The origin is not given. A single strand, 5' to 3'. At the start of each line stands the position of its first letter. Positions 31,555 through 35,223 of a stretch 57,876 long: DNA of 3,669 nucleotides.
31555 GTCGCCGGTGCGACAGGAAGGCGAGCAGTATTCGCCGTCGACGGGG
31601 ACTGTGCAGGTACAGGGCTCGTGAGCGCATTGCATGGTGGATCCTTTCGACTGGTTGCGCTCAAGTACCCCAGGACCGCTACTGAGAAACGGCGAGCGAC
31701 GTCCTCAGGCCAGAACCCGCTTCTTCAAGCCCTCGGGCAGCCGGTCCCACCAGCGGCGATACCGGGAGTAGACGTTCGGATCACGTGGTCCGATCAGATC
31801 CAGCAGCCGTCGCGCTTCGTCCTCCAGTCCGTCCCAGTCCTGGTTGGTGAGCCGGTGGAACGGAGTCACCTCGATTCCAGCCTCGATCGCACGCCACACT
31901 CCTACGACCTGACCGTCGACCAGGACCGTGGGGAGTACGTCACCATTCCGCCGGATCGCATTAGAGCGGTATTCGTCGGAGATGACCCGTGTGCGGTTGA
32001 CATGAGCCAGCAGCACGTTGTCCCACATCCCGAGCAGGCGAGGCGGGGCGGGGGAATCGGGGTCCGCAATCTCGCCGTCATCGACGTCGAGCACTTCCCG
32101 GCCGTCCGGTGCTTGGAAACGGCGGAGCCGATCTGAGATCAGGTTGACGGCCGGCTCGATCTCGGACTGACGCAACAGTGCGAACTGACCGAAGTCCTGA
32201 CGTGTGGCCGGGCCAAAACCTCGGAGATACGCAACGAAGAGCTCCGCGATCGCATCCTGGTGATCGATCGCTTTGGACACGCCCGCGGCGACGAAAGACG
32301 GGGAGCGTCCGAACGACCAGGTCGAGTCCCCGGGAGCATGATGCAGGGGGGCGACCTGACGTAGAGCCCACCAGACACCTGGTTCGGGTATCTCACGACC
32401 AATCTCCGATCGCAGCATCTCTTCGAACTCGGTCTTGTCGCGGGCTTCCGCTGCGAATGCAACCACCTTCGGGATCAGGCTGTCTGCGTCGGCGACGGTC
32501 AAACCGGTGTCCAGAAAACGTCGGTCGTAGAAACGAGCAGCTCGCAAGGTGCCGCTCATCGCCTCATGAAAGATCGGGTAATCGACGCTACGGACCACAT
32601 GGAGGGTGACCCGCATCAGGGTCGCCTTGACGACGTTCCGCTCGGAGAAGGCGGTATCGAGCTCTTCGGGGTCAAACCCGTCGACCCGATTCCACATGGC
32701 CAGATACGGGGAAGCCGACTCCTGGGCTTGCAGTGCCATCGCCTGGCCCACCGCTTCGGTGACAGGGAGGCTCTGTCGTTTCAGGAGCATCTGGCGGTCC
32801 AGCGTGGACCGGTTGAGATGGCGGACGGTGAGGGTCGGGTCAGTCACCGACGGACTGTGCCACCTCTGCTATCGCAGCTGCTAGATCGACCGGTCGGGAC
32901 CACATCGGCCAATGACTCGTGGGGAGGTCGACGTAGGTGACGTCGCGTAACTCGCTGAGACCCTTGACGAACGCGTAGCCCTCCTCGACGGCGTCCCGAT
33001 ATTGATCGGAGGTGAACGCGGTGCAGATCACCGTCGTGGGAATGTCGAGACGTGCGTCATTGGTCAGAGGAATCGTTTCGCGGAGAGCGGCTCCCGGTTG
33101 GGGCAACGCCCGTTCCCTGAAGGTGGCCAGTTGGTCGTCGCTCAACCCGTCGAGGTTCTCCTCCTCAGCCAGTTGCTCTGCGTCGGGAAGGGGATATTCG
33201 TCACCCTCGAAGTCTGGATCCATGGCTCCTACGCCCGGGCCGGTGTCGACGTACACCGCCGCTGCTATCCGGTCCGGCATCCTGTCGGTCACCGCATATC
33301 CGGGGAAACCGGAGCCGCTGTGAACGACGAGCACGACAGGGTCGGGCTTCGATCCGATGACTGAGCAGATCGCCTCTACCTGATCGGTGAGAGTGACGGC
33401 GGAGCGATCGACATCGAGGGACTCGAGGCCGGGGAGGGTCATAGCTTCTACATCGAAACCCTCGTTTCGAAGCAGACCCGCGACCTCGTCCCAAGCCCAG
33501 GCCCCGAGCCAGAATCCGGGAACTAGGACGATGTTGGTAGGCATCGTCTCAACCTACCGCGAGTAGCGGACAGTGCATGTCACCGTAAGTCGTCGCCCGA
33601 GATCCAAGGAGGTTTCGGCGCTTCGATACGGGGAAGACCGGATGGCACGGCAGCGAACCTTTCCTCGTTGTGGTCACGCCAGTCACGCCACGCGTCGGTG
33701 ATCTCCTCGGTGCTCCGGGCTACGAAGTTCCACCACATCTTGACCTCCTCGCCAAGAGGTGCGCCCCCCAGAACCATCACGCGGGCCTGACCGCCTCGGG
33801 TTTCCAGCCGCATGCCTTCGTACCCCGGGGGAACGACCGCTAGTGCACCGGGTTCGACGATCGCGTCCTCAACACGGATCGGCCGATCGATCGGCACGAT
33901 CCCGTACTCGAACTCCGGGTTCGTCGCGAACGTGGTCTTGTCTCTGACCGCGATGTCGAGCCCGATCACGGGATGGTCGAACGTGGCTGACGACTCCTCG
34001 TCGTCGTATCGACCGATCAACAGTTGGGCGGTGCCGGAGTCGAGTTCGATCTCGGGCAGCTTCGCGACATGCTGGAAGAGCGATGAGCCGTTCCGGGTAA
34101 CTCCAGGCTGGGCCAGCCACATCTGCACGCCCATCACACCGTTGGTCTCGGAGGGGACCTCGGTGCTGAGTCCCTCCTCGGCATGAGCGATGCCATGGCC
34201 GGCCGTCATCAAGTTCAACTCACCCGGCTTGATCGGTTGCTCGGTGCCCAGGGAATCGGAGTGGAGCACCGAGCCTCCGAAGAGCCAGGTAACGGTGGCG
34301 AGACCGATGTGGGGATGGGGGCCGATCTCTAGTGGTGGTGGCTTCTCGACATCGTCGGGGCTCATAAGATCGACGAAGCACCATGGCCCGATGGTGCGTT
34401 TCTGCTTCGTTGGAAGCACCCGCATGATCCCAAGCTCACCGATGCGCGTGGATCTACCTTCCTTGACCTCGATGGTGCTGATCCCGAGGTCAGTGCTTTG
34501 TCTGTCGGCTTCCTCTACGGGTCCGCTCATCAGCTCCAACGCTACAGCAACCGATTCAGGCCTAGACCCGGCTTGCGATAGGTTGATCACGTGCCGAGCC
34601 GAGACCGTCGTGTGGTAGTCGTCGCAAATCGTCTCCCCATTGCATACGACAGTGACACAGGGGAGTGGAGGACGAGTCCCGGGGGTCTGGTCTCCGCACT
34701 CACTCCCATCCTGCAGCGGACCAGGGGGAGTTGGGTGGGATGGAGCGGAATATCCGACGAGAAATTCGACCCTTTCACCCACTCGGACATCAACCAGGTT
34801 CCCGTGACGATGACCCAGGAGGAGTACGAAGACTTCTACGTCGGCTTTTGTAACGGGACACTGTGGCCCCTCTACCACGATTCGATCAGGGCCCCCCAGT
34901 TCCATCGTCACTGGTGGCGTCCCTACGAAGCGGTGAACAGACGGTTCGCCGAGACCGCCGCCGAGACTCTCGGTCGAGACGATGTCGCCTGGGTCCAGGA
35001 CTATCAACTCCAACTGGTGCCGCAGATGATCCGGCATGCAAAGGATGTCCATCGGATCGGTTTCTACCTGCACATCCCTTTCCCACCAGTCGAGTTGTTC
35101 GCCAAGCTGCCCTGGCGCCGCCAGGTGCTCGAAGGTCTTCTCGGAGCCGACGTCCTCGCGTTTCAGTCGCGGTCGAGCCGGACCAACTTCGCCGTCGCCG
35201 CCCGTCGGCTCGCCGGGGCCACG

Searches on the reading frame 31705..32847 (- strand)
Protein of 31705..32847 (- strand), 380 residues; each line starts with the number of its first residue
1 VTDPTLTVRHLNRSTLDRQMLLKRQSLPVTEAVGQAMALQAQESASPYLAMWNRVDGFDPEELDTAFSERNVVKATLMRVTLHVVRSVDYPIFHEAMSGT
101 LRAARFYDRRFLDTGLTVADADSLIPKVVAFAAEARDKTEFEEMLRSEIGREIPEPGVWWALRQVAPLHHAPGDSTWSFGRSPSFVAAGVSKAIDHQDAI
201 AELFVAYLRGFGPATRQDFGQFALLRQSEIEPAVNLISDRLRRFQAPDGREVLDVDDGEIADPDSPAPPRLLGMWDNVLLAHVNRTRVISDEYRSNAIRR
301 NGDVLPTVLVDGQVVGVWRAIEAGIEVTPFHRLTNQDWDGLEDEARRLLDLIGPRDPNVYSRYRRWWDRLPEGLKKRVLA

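Call 47: search_protein_families(library=pfam, proteins=[window:31705-32847:-], max_evalue=0.001)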
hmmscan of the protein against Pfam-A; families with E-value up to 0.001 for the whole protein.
window:31705-32847:- (380 aa): 1 family
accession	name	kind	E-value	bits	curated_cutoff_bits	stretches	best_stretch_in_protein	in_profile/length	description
PF06224.18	AlkZ-like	-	2.7e-61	208.5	25.9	1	36-350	4-328/329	DNA glycosylase AlkZ-like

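Call 64: search_protein_families(library=padloc, proteins=[window:31705-32847:-], max_evalue=0.001)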
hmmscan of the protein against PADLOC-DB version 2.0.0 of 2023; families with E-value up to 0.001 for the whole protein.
window:31705-32847:- (380 aa): 0 families

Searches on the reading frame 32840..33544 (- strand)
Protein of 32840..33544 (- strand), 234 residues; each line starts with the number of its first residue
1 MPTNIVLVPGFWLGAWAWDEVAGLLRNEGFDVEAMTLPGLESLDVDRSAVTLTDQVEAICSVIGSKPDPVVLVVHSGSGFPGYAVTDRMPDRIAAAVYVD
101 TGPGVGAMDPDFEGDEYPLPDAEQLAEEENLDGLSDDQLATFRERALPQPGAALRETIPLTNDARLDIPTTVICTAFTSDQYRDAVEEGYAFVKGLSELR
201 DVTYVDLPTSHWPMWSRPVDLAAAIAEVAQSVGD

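Call 47: search_protein_families(library=pfam, proteins=[window:32840-33544:-], max_evalue=0.001)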
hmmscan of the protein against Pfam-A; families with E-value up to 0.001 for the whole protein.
window:32840-33544:- (234 aa): 1 family
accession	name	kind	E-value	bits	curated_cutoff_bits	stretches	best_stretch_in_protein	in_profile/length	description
PF12697.13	Abhydrolase_6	-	3.4e-17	64.3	26.3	1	5-224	1-217/217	Alpha/beta hydrolase family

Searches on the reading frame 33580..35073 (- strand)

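Call 47: search_protein_families(library=pfam, proteins=[window:33580-35073:-], max_evalue=0.001)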
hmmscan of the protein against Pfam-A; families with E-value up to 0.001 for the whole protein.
window:33580-35073:- (497 aa): 2 families
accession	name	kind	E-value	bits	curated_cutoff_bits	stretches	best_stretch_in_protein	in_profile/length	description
PF02678.22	Pirin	-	2.2e-23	82.8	26.1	1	217-320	5-108/108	Pirin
PF05726.19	Pirin_C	-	7.7e-17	62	27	1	376-468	6-100/103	Pirin C-terminal cupin domain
